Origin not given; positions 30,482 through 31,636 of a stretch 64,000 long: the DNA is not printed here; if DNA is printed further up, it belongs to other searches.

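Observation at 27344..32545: Repeated cassette pairing a fused double-Lrp regulator with a ConA/LamG-like type-I surface protein (P1-P3)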

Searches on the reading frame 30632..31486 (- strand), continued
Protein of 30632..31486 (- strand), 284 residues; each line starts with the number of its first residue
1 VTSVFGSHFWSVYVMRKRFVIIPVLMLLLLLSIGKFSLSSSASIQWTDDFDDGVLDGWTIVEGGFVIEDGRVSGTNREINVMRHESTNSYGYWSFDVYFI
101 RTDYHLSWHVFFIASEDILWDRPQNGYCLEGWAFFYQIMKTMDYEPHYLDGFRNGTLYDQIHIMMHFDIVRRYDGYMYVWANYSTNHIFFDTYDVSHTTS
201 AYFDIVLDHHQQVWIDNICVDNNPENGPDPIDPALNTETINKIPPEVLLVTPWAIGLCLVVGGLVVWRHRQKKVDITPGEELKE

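Call 64: search_solved_structures(query=A4, max_evalue=10, show_alignments=2)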
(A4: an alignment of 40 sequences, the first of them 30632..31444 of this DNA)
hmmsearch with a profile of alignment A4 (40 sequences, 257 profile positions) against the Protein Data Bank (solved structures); distinct sequences matched with E-value up to 10: 24.
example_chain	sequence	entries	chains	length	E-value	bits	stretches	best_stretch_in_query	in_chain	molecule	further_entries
4b1l_A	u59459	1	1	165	3.8e-05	26.6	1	42-207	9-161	LEVANASE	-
4azz_A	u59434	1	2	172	4.2e-05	26.5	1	42-207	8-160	LEVANASE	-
4b1m_A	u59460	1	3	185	4.8e-05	26.3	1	42-207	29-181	LEVANASE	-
7avh_A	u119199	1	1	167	0.0018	21.1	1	75-105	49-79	LPXTG cell wall surface protein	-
4isq_A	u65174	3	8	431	0.0067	19.2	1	109-199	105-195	Neurotoxin | Botulinum neurotoxin D/C protein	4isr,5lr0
3azw_A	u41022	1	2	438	0.0073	19.1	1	109-199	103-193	D/C mosaic neurotoxin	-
4fvv_A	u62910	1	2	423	0.0079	19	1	109-199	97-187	Neurotoxin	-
3n7l_A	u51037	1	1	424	0.008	19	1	109-199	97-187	Neurotoxin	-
3n7m_A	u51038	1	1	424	0.008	19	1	109-199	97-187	Neurotoxin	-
3azv_A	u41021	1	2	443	0.0082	19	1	109-199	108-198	D/C mosaic neurotoxin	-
3n7k_A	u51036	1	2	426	0.0088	18.9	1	109-195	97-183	Botulinum neurotoxin type C1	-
3r4s_A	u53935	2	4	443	0.01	18.7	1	110-195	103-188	Botulinum neurotoxin type C1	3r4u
7avj_A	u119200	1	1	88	0.041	16.6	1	73-104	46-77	LPXTG cell wall surface protein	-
3pme_A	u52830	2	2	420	0.051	16.4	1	82-179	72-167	Type C neurotoxin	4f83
3ogg_A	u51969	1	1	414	0.066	16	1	83-179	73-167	Botulinum neurotoxin type D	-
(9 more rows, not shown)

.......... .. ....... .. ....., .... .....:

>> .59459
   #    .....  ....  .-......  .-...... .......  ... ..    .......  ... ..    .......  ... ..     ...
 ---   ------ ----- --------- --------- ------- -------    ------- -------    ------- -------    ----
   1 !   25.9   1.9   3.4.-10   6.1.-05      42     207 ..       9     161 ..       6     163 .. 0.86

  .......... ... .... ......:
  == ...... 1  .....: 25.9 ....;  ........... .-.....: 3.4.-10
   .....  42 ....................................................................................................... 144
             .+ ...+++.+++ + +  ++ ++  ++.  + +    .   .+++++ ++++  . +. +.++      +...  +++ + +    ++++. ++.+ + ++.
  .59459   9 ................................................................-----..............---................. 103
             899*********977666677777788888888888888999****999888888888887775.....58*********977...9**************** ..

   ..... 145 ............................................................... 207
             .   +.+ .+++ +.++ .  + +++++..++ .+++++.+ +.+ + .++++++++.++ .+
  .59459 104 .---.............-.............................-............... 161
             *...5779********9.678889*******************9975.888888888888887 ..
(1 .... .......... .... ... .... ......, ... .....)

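Call 79: list_cluster_members(proteins=[P0003, P0009, P0011, P0013, P0015, P0016, P0017, P0020, P0023, P0028])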
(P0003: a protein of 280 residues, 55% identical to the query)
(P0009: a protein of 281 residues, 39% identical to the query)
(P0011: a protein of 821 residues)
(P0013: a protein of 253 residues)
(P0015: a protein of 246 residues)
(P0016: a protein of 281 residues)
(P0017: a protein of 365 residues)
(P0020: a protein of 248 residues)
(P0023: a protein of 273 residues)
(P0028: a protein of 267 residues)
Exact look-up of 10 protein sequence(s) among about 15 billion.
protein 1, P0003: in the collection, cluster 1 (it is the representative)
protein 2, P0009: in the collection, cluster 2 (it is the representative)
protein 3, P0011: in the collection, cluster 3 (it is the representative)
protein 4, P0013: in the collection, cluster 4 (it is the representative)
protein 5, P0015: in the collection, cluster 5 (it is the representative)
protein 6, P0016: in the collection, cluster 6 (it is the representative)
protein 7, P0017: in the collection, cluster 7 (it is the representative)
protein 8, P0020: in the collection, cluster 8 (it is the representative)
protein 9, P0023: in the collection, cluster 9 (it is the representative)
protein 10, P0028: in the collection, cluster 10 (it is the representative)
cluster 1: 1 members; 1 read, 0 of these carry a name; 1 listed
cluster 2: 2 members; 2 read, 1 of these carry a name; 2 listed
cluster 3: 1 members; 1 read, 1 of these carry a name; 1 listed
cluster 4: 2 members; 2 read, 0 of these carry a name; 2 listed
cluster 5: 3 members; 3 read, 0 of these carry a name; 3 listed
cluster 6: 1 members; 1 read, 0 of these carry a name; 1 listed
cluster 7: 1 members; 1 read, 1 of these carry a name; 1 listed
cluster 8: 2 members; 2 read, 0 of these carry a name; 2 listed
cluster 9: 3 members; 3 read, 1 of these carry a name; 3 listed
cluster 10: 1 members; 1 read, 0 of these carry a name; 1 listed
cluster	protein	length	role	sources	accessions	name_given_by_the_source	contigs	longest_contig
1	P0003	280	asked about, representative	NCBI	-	-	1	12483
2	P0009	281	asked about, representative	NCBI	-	-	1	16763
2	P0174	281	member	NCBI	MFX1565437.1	MAG: hypothetical protein ACFFCH_05550 [Promethearchaeota archaeon]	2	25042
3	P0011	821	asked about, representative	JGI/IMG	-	hypothetical protein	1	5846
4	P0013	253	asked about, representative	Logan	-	-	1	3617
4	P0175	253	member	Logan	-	-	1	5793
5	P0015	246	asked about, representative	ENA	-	-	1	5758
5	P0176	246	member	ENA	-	-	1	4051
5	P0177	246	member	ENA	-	-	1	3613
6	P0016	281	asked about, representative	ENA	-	-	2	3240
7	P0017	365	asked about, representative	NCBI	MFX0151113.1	MAG: hypothetical protein ACFFAJ_10060 [Candidatus Hodarchaeota archaeon]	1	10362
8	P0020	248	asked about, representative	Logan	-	-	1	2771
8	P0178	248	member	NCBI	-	-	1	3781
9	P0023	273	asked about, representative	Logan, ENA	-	-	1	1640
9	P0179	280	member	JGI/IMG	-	hypothetical protein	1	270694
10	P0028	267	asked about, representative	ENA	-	-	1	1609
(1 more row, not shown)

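Call 83: search_protein_families(library=padloc, proteins=[window:30632-31444:-], max_evalue=0.01)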
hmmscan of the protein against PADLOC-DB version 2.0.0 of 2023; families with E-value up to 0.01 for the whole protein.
window:30632-31444:- (270 aa): 0 families

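Call 84: search_protein_families(library=phrogs, proteins=[window:30632-31444:-], max_evalue=0.01)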
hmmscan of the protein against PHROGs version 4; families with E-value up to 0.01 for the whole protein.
window:30632-31444:- (270 aa): 0 families

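Call 86: fold_search(model_id=the predicted structure, library=viral)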
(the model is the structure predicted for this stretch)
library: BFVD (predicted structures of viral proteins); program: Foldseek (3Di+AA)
matches with E <= 10: 1379; with E <= 0.001: 145
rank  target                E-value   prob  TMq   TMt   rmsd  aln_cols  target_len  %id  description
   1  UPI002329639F         2.2e-08  1.00  0.52  0.67   4.6       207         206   12  (no name look-up for this kind of identifier)
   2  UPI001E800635         5.0e-08  1.00  0.52  0.37  25.5       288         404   12  (no name look-up for this kind of identifier)
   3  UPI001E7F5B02         1.5e-07  1.00  0.50  0.24   3.5       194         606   15  (no name look-up for this kind of identifier)
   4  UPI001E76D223         4.0e-07  1.00  0.48  0.34  23.3       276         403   13  (no name look-up for this kind of identifier)
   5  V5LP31                4.2e-07  1.00  0.43  0.22  12.7       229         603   12  (no name in the UniProt tables at hand)
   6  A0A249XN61            4.7e-07  1.00  0.51  0.28   4.9       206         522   12  Minor tail protein [Arthrobacter phage GurgleFerb]
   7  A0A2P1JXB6            4.7e-07  1.00  0.41  0.51   5.9       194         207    9  DUF7257 domain-containing protein [Rhodococcus phage Finch]
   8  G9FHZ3                7.1e-07  1.00  0.43  0.52   7.0       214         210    9  (no name in the UniProt tables at hand)
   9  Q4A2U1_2              1.1e-06  1.00  0.42  0.10  11.7       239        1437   13  Putative membrane protein [Emiliania huxleyi virus 86 (isolate United Kingdom/English Channel/1999)]
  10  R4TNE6                1.1e-06  1.00  0.48  0.54   7.0       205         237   10  (no name in the UniProt tables at hand)
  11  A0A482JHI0            1.3e-06  1.00  0.48  0.60   5.3       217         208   12  Uncharacterized protein [Mycobacterium phage Refuge]
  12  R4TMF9                1.5e-06  1.00  0.52  0.51   3.8       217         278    9  Uncharacterized protein [Halogranum tailed virus 1]
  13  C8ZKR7                1.6e-06  1.00  0.47  0.19   4.3       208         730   12  SGNH hydrolase-type esterase domain-containing protein [Pseudomonas phage LIT1]
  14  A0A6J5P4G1            1.8e-06  1.00  0.45  0.38   5.1       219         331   13  Concanavalin A-like lectin/glucanases superfamily [uncultured Caudovirales phage]
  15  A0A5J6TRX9            1.9e-06  1.00  0.45  0.26   3.5       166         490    7  Lipase [Gordonia phage Lambo]
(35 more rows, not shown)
